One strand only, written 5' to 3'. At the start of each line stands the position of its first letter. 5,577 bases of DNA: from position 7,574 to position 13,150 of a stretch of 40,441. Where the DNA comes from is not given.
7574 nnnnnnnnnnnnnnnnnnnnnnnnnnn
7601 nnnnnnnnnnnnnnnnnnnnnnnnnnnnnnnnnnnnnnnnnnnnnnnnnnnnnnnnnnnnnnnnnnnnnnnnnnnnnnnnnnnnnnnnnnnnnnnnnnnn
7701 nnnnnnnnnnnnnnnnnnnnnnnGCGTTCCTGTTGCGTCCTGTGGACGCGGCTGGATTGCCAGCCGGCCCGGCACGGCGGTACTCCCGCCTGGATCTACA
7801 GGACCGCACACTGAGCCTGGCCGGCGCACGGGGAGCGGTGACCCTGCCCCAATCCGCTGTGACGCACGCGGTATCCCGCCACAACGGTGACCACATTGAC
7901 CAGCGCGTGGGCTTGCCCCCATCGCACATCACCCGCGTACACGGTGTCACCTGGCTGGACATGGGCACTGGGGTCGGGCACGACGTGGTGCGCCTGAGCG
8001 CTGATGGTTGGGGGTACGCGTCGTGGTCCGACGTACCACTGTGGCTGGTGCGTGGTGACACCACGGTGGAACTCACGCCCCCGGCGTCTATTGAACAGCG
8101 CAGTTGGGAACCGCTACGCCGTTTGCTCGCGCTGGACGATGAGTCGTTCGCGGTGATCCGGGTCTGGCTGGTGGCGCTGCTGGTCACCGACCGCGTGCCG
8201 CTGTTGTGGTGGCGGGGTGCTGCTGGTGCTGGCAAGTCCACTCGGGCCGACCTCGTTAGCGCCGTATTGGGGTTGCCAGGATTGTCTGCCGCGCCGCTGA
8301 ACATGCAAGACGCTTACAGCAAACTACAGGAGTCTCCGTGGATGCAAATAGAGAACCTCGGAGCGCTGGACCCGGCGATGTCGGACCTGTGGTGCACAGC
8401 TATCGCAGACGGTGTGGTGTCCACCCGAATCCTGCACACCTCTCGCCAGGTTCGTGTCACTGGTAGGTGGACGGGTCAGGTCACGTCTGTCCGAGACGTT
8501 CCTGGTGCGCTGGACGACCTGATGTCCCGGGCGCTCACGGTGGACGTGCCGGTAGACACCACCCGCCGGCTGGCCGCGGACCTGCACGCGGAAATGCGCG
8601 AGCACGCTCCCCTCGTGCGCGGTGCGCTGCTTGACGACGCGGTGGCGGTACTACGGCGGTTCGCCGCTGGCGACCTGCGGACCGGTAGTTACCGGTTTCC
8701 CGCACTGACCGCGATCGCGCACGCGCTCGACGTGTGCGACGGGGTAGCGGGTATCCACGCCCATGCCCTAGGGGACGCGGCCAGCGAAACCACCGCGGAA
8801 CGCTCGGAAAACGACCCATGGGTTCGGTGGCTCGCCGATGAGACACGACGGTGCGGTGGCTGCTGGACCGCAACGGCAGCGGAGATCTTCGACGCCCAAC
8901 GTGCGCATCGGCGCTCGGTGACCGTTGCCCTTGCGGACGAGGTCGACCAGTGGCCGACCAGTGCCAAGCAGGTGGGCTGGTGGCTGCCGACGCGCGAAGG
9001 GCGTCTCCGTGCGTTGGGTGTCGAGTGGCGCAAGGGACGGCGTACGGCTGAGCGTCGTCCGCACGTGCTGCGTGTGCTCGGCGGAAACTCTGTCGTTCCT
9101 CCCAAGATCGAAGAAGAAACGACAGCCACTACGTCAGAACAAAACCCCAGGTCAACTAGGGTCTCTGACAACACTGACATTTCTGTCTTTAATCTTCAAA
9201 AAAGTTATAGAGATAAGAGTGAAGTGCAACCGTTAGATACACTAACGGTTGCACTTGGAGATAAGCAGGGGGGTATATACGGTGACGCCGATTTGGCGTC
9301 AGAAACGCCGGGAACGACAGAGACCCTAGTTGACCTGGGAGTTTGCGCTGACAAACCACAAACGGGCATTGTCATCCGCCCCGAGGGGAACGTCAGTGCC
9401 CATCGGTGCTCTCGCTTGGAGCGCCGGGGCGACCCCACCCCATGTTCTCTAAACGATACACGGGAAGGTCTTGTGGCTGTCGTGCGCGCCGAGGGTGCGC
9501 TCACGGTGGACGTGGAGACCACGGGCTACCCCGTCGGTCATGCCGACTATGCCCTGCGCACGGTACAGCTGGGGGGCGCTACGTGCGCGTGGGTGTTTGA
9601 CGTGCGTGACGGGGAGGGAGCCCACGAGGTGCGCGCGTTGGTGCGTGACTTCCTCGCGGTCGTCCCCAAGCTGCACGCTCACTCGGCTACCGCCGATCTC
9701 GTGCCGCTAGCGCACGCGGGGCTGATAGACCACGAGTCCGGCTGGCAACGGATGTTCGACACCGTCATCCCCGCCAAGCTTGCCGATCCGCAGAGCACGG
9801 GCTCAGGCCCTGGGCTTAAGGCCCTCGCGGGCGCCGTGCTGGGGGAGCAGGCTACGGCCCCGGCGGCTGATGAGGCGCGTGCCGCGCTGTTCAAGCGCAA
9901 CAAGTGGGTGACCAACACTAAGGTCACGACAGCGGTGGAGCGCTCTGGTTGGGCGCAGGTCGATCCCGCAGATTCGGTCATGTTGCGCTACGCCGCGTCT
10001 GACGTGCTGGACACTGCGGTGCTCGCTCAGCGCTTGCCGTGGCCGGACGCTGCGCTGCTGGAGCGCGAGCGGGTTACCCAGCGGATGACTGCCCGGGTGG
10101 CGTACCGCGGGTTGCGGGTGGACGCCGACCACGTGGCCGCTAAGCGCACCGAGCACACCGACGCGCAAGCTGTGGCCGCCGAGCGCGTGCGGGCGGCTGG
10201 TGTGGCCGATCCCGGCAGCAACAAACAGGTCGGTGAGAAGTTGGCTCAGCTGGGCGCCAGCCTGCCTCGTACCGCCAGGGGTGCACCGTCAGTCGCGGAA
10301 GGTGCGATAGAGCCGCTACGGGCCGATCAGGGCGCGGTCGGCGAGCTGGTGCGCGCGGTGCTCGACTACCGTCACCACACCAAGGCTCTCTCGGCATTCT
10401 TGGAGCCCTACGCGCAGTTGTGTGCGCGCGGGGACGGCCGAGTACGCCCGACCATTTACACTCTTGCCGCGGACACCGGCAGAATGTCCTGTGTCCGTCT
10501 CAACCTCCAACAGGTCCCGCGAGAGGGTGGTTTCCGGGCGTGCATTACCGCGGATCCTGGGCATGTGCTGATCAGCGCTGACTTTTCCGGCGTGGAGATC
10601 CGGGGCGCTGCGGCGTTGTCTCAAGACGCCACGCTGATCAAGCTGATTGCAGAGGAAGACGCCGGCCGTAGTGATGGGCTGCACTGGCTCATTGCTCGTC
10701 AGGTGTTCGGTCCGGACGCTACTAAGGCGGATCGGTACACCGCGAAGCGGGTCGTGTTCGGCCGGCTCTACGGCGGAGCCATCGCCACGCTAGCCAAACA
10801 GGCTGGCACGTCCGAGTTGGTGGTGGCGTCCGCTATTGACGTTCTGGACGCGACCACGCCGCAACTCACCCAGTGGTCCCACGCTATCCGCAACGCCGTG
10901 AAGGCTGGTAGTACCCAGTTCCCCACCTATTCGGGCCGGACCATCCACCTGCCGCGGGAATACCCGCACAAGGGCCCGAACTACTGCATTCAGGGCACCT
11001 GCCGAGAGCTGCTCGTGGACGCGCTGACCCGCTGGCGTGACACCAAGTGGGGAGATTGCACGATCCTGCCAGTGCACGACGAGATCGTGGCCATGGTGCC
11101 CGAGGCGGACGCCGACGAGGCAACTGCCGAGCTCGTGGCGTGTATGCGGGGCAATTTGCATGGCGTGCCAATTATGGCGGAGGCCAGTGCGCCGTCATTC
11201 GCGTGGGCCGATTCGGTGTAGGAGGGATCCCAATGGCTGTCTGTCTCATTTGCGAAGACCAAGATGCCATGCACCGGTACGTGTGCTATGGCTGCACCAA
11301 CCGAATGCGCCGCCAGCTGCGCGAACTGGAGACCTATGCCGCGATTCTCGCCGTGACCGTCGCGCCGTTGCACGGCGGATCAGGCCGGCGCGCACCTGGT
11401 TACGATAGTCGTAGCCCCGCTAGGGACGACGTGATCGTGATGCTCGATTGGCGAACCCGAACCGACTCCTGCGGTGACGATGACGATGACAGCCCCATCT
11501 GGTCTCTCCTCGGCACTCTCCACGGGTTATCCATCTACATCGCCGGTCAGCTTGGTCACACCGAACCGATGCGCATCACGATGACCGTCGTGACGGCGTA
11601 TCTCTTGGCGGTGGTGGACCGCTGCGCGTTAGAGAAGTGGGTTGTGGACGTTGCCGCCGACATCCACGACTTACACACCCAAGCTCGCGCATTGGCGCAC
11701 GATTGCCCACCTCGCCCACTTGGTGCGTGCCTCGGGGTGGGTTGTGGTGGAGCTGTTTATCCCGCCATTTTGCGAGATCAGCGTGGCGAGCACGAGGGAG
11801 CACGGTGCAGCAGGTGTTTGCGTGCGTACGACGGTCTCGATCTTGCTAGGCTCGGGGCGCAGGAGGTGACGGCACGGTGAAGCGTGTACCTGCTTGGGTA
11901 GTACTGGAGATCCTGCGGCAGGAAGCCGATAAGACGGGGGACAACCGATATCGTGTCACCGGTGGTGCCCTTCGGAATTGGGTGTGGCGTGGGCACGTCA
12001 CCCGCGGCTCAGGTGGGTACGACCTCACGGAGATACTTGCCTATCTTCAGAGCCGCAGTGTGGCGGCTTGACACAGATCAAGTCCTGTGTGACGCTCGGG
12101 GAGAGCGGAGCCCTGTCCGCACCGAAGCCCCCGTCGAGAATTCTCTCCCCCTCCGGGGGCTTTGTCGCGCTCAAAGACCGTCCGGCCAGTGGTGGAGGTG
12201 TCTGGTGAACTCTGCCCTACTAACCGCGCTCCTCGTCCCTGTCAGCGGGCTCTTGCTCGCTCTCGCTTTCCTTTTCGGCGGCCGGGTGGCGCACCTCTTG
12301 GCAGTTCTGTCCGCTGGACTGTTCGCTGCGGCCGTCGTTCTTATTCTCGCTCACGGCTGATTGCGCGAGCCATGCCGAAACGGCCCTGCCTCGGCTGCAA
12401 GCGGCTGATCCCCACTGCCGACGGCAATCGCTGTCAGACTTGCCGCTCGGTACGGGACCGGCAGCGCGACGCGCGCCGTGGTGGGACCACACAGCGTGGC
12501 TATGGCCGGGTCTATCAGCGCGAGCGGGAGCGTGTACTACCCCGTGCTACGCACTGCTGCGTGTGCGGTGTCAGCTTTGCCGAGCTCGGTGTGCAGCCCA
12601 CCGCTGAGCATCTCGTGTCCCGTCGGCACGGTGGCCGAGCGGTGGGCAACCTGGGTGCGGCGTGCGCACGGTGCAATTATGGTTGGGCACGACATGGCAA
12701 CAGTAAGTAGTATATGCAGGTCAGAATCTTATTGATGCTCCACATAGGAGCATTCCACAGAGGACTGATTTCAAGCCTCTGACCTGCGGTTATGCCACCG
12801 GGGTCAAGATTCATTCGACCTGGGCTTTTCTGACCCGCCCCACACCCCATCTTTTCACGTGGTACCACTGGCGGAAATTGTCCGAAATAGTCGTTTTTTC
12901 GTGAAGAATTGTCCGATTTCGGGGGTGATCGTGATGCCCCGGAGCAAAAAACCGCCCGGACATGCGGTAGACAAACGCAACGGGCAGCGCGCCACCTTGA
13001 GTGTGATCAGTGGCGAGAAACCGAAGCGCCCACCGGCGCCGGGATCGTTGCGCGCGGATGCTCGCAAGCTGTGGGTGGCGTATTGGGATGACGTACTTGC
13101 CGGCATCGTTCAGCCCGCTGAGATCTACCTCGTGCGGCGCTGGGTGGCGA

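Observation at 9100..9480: Low-G+C, heavily structured but in-frame segment in the linker of the primase-polymerase fusion (intragenic origin or cis-acting RNA?)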

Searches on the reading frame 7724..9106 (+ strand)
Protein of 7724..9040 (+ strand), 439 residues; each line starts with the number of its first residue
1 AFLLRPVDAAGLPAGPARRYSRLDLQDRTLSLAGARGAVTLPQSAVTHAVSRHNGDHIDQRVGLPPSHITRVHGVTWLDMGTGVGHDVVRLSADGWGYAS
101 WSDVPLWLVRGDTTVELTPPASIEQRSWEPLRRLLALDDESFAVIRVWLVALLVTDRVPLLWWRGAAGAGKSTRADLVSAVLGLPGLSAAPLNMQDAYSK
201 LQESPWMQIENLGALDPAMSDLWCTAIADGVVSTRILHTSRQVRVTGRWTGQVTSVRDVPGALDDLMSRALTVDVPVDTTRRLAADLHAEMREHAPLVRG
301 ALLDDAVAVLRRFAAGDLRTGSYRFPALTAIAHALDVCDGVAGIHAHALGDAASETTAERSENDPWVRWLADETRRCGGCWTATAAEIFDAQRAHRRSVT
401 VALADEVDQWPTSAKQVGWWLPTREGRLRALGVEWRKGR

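Call 49: search_solved_structures(query=A3, max_evalue=10, show_alignments=2)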
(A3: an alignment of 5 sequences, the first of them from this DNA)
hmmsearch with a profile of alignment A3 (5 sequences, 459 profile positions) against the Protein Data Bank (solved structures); distinct sequences matched with E-value up to 10: 0.

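Call 98: find_homologous_proteins(query=window:7724-9040:+, max_evalue=0.000001)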
Query window:7724-9040:+ (439 aa): 1 proteins with E <= 0.000001 among 8000 candidates.
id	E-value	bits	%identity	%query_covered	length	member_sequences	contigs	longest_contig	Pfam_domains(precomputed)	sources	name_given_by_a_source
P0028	9.2e-118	412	64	69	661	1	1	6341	PF12965.14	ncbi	-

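Call 99: find_encoding_contigs(protein=P0028, flank=6000, max_places=3)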
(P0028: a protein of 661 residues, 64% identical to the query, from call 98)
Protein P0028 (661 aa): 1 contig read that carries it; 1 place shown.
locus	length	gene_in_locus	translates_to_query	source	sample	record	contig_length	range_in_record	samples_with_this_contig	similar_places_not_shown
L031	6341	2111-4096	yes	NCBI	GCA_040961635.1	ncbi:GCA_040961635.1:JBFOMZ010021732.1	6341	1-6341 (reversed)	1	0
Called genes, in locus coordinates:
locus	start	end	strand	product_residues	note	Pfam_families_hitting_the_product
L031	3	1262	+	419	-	?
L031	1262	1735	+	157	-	-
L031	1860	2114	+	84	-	-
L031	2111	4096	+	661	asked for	PF12965:DUF3854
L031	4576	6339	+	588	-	?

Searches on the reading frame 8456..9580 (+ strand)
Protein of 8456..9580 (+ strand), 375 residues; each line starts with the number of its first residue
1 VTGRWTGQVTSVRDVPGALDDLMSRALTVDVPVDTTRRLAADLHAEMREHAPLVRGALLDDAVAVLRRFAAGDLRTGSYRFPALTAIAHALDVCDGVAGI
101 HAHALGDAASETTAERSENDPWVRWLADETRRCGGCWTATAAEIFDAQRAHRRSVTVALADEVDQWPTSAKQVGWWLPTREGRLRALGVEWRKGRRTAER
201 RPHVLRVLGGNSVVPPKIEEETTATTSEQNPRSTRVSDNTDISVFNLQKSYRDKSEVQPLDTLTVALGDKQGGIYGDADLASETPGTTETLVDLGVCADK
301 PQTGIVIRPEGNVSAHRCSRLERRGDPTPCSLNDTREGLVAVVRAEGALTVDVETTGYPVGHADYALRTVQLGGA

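Call 79: find_homologous_proteins(query=window:8456-9580:+, max_evalue=0.00001)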
Query window:8456-9580:+ (375 aa): 3 proteins with E <= 0.00001 among 8000 candidates.
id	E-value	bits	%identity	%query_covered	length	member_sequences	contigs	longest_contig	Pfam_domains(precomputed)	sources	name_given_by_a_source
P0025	5.4e-79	284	99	36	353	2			PF01612.27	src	-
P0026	3.5e-7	48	33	50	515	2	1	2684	-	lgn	-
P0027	1.3e-6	46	63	14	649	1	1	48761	PF00476.27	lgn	-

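Call 81: find_encoding_contigs(protein=P0027, flank=6000, max_places=2)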
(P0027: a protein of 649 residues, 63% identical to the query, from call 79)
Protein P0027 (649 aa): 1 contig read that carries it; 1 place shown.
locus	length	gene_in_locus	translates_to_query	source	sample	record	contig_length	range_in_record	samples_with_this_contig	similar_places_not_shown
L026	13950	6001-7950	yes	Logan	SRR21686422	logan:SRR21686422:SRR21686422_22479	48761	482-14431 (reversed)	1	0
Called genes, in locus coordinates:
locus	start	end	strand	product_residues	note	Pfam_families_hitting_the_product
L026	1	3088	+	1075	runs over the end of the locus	-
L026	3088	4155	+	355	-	-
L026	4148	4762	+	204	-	-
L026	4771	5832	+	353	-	PF13692:Glyco_trans_1_4 (weak)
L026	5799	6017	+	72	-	-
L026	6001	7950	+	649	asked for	PF00476:DNA_pol_A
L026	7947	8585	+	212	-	-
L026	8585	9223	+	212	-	PF13578:Methyltransf_24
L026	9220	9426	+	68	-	PF04149:DUF397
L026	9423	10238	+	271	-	PF01073:3Beta_HSD (faint), PF01370:Epimerase, PF07993:NAD_binding_4 (faint), PF16363:GDP_Man_Dehyd (weak)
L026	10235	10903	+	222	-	PF04765:TOD1_MUCI70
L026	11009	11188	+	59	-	-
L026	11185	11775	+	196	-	PF00535:Glycos_transf_2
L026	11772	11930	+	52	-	-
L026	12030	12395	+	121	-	-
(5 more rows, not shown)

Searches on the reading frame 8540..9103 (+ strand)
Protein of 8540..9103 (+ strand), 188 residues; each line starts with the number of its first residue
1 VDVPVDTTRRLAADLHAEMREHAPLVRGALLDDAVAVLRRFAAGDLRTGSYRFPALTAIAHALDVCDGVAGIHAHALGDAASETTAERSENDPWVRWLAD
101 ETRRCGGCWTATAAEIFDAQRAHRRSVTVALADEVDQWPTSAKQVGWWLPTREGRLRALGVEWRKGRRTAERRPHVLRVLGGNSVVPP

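Call 87: predict_structure(alignment_id=A6)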
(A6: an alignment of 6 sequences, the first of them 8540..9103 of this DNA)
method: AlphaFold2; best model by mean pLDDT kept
length: 188 residues; sequences in the alignment: 6
mean_pLDDT: 75.0   pTM: 0.52
mean pLDDT of the five models: 75.0, 73.3, 70.5, 69.1, 66.5
residues with pLDDT >= 90: 48; 70-90: 82; 50-70: 37; < 50: 21
segments of 3 or more residues with pLDDT < 50: 1-7, 47-51, 87-89, 183-188
pLDDT, mean of each block of 10 residues (from residue 1): 44 73 78 74 53 65 79 72 55 88 93 95 76 69 91 87 90 90 46
secondary structure, 60 per line:
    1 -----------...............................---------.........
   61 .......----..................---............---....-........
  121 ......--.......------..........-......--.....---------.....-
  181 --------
elements in order: H12-42 H52-67 H72-89 H93-104 E108-111 H113-126 H129-135 H142-151 H153-158 E161-165 E175-179

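Call 89: fold_search(model_id=the predicted structure, library=pdb)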
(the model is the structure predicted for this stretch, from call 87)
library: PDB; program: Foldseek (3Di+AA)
matches with E <= 10: 183; with E <= 0.001: 0
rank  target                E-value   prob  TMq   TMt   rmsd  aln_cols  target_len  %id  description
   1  4wo7_B                4.6e-01  0.08  0.17  0.13  16.5       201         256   12  Crystal Structure of PrsA from Bacillus subtilis (released 2014-12-24)
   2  7dg2_C                1.1e+00  0.28  0.26  0.24   7.1        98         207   12  Nse1-Nse3-Nse4 complex (released 2021-05-26)
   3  2v1u_A                1.1e+00  0.28  0.34  0.19  10.8       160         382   12  STRUCTURE OF THE AEROPYRUM PERNIX ORC1 PROTEIN IN COMPLEX WITH DNA (released 2007-09-18)
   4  6wgi_A                1.1e+00  0.14  0.28  0.15  14.6       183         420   13  Atomic model of the mutant OCCM (ORC-Cdc6-Cdt1-Mcm2-7 with Mcm6 WHD truncation) loaded on DNA at 10.5 A resolution (released 2020-07-15)
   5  9h88_A                1.4e+00  0.16  0.22  0.32   6.0        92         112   12  Crystal structure of LmrR variant V15aY-RNYW with Val15 replaced by 3-aminotyrosine and evolved as Friedel-Crafts alky (released 2025-04-30)
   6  5cvj_A                1.5e+00  0.08  0.14  0.09  10.8        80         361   15  Monolignol 4-O-methyltransferase 5 - coniferyl alcohol (released 2015-09-16)
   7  5x11_G                1.6e+00  0.23  0.23  0.24   4.2        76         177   10  Crystal structure of Bacillus subtilis PadR in complex with operator DNA (released 2017-11-22)
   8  5x11_E                1.6e+00  0.21  0.23  0.24   5.7        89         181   12  Crystal structure of Bacillus subtilis PadR in complex with operator DNA (released 2017-11-22)
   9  9h88_B                1.7e+00  0.21  0.25  0.37   5.2        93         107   14  Crystal structure of LmrR variant V15aY-RNYW with Val15 replaced by 3-aminotyrosine and evolved as Friedel-Crafts alky (released 2025-04-30)
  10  3p9i_A                1.7e+00  0.15  0.27  0.17   7.1       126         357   12  Crystal structure of perennial ryegrass LpOMT1 complexed with S-adenosyl-L-homocysteine and sinapaldehyde (released 2011-01-12)
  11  5f7q_E                1.9e+00  0.23  0.25  0.13   5.0        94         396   13  ROK repressor Lmo0178 from Listeria monocytogenes bound to operator (released 2016-09-07)
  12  9qbd_A                2.0e+00  0.13  0.18  0.28   6.0        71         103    8  Crystal structure of Brachyspira hampsonii PadR with Leu88 replaced by 3-aminotyrosine (released 2026-03-11)
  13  2qby_B                2.0e+00  0.12  0.26  0.15  11.3       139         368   17  Crystal structure of a heterodimer of Cdc6/Orc1 initiators bound to origin DNA (from S. solfataricus) (released 2007-09-11)
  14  3p9c                  2.0e+00  0.11  0.24  0.15   7.2       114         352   14  Crystal structure of perennial ryegrass LpOMT1 bound to SAH (released 2011-01-12)
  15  2xig_B                2.2e+00  0.21  0.28  0.33   6.5       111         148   10  The structure of the Helicobacter pylori ferric uptake regulator Fur reveals three functional metal binding sites (released 2011-01-19)
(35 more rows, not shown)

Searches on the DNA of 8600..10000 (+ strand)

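Call 7: search_dna_similar(query=window:8600-10000:+, collection=phages, mode=near, max_rows=40)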
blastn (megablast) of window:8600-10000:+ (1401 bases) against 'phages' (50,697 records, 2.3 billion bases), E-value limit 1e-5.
No match.

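Call 8: search_dna_similar(query=window:9100-9460:+, collection=phages, mode=distant, max_rows=40)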
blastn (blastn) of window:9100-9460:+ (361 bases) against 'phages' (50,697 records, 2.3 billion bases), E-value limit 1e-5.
No match.

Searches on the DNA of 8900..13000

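Call 75: search_rna_families(source=window, start=8900, end=13000, threshold=evalue, max_evalue=1)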
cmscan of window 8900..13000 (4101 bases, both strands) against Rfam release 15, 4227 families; matches with E-value up to 1: 0.
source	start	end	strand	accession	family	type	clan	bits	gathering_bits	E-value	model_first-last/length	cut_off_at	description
